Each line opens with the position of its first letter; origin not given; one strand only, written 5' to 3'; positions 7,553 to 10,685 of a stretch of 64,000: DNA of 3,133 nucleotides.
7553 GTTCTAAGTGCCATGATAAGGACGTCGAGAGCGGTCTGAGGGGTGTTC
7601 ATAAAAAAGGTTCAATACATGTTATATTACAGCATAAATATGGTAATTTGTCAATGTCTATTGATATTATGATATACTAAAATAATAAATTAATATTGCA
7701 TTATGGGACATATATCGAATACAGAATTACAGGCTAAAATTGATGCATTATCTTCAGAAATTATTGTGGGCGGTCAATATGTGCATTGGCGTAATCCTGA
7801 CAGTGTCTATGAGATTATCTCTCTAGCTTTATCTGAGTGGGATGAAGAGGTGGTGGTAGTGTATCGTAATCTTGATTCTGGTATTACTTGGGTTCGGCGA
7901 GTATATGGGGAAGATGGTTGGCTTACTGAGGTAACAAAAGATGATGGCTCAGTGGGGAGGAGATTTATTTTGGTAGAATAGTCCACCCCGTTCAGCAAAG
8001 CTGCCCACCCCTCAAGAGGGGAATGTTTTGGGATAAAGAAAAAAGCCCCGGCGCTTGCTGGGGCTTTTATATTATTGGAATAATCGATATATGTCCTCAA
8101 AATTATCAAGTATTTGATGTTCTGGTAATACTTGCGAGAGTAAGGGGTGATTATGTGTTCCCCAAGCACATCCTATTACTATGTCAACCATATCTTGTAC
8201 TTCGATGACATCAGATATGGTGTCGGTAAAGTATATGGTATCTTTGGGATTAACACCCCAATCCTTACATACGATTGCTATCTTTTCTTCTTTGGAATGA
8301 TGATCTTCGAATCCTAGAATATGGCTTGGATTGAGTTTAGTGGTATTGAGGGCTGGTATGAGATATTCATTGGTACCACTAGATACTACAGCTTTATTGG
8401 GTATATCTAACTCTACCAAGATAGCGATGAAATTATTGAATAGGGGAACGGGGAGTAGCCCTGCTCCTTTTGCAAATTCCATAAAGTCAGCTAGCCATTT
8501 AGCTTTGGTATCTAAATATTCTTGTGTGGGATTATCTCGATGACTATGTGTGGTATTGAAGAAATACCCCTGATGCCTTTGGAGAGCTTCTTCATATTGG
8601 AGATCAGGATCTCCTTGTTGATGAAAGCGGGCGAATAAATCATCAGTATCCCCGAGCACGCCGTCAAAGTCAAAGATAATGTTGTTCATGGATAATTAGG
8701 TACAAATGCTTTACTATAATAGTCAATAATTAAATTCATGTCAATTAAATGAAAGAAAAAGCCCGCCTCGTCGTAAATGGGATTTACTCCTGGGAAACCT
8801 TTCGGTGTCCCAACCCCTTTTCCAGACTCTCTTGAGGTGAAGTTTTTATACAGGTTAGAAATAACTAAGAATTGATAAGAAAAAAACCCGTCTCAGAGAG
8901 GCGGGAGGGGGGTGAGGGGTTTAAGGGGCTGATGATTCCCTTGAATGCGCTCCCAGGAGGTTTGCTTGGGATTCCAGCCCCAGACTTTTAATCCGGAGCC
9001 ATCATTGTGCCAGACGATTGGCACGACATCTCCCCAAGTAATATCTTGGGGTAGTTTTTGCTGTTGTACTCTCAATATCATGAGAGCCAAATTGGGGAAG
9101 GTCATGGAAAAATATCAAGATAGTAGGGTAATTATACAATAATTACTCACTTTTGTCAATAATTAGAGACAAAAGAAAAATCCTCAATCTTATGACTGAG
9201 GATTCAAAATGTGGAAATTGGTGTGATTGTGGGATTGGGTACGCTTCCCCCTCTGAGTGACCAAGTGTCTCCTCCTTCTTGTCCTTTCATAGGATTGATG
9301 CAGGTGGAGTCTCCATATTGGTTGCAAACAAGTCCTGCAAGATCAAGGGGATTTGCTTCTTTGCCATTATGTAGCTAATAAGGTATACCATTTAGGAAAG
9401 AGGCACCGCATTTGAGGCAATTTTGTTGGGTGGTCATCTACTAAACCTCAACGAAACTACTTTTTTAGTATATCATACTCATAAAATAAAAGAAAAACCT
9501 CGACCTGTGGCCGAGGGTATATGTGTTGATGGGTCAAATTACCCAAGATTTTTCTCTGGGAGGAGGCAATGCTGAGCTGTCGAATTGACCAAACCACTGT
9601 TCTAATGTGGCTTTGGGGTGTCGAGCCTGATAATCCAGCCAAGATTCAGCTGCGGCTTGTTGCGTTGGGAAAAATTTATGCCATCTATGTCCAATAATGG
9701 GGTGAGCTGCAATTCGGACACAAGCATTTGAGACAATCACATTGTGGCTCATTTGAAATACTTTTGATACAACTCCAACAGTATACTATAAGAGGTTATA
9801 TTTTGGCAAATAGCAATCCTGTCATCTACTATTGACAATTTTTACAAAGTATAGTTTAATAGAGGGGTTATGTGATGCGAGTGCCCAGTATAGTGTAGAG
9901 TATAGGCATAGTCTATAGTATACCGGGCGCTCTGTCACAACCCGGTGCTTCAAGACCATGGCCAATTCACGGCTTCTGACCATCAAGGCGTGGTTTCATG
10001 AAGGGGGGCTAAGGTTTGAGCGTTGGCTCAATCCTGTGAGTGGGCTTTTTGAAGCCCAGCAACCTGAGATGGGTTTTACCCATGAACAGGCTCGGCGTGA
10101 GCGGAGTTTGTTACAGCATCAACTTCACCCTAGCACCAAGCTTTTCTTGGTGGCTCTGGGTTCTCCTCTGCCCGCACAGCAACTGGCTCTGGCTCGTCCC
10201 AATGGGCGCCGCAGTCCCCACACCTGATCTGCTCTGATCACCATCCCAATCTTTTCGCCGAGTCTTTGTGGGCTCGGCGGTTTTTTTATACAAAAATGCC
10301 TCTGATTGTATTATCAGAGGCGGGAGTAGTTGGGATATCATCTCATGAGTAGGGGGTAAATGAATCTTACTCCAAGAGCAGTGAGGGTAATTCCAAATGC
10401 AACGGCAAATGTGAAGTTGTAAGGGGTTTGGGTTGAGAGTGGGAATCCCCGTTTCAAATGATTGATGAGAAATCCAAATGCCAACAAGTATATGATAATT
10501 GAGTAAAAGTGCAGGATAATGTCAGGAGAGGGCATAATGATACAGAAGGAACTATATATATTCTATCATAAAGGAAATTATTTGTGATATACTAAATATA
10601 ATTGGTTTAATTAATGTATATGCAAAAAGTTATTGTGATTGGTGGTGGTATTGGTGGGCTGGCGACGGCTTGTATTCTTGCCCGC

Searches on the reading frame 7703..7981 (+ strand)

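Call 3: search_protein_families(library=pfam, proteins=[window:7703-7981:+], max_evalue=1)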
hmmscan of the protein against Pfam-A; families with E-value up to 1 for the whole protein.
window:7703-7981:+ (92 aa): 2 families
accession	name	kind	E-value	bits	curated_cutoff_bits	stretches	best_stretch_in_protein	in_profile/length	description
PF07866.17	DUF1653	-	9.1e-06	26.4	23.5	1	25-88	2-60/62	Protein of unknown function (DUF1653)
PF23139.1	OB_YrrC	-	0.17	12.3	27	1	26-53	10-38/76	ATP-dependent DNA helicase YrrC, OB-fold domain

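Call 32: search_protein_families(library=pfam, proteins=[L088:10490-10873:+], max_evalue=0.1)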
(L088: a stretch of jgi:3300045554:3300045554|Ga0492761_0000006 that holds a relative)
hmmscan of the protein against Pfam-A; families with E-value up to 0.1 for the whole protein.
L088:10490-10873:+ (128 aa): 0 families

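Call 33: search_protein_families(library=ncbifam, proteins=[window:7703-7978:+], max_evalue=0.1)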
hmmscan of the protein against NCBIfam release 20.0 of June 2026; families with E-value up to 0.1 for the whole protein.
window:7703-7978:+ (92 aa): 0 families

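Call 43: search_protein_families(library=phrogs, proteins=[window:7703-7978:+], max_evalue=0.01)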
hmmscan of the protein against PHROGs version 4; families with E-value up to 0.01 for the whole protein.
window:7703-7978:+ (92 aa): 0 families

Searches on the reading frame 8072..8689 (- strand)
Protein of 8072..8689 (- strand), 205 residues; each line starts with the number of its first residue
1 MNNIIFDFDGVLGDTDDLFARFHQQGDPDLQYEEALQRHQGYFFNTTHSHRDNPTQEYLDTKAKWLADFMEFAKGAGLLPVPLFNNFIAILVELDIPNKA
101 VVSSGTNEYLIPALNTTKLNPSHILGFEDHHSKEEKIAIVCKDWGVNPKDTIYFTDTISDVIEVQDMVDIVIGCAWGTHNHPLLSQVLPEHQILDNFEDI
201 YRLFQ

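Call 3: search_protein_families(library=pfam, proteins=[window:8072-8689:-], max_evalue=1)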
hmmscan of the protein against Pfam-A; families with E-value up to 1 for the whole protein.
window:8072-8689:- (205 aa): 2 families
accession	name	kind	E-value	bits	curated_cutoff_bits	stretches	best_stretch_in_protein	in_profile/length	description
PF13419.12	HAD_2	-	6.6e-09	36.6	23.8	1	4-162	1-166/178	Haloacid dehalogenase-like hydrolase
PF00702.32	Hydrolase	-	0.0011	19.9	26.4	1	3-161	3-184/191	haloacid dehalogenase-like hydrolase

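Call 32: search_protein_families(library=pfam, proteins=[L088:10490-10873:+], max_evalue=0.1)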
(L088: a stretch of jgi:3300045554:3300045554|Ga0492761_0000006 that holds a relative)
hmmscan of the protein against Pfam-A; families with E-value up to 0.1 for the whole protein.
L088:10490-10873:+ (128 aa): 0 families

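Call 33: search_protein_families(library=ncbifam, proteins=[window:8075-8689:-], max_evalue=0.1)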
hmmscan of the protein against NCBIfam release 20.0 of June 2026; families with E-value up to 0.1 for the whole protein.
window:8075-8689:- (205 aa): 6 families
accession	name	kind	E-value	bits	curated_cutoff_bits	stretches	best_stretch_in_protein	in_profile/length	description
NF009804.0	PRK13288.1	equivalog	0.0014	18.1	218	0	128-202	132-208/215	pyrophosphatase PpaX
TIGR01509.1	HAD-SF-IA-v3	subfamily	0.0025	18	29.4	0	4-42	2-38/154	HAD-IA family hydrolase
NF009695.0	PRK13222.1-2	equivalog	0.023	14.2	225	0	138-203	157-221/226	phosphoglycolate phosphatase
TIGR02009.1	PGMB-YQAB-SF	subfamily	0.06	13.5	153.35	0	3-26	3-26/186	beta-phosphoglucomutase family hydrolase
TIGR01990.1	bPGM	equivalog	0.061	13.3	189.4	0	2-21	2-21/187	beta-phosphoglucomutase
TIGR01490.1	HAD-SF-IB-hyp1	subfamily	0.068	13.4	98.3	0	5-56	3-53/202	HAD-IB family hydrolase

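Call 43: search_protein_families(library=phrogs, proteins=[window:8075-8689:-], max_evalue=0.01)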
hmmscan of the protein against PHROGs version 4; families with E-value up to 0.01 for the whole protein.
window:8075-8689:- (205 aa): 0 families

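Call 80: find_homologous_proteins(query=window:8075-8689:-, max_evalue=0.00001)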
Query window:8075-8689:- (205 aa): 173 proteins with E <= 0.00001 among 234 candidates; the best 120 are listed.
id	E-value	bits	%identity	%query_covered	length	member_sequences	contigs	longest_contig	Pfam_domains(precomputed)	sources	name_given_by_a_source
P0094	4.9e-138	476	100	100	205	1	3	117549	PF13419.13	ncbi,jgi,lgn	jgi:phosphoglycolate phosphatase-like HAD superfamily hydrolase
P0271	1.8e-116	405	85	100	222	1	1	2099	PF13419.13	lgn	-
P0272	1.3e-102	360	76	100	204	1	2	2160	PF13419.13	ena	-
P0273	1.6e-102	360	76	100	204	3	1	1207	PF13419.13,PF00702.33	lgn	-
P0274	2.8e-84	300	65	100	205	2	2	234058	PF13419.13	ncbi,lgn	-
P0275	1.3e-75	272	58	99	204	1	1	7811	PF13419.13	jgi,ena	-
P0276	4.6e-75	270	60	99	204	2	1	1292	PF13419.13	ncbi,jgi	jgi:phosphoglycolate phosphatase-like HAD superfamily hydrolase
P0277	4.6e-47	178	44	96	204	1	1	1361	PF13419.13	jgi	jgi:hypothetical protein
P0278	1.4e-46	177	44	99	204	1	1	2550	PF13419.13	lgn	-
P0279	8.1e-44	168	43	99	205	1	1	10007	PF13419.13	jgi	jgi:phosphoglycolate phosphatase-like HAD superfamily hydrolase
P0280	8.1e-42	161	42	100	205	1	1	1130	-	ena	-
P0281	2.9e-41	159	43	98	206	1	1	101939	PF13419.13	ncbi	-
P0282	1.5e-40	157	42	99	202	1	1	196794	PF13419.13,PF12710.14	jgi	jgi:FMN phosphatase YigB (HAD superfamily)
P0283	1.6e-40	157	44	100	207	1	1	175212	PF13419.13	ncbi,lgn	-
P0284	2.1e-40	157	43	100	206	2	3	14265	PF13419.13,PF00702.33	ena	-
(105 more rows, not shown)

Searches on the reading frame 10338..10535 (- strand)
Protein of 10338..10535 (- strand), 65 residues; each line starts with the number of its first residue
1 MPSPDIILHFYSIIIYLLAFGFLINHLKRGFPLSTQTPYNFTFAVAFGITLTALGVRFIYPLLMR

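Call 3: search_protein_families(library=pfam, proteins=[window:10338-10535:-], max_evalue=1)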
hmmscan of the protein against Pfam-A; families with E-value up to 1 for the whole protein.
window:10338-10535:- (65 aa): 1 family
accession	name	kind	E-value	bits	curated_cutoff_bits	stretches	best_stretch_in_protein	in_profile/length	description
PF02656.20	DUF202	-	0.086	13.7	23.4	1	9-56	12-52/68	Domain of unknown function (DUF202)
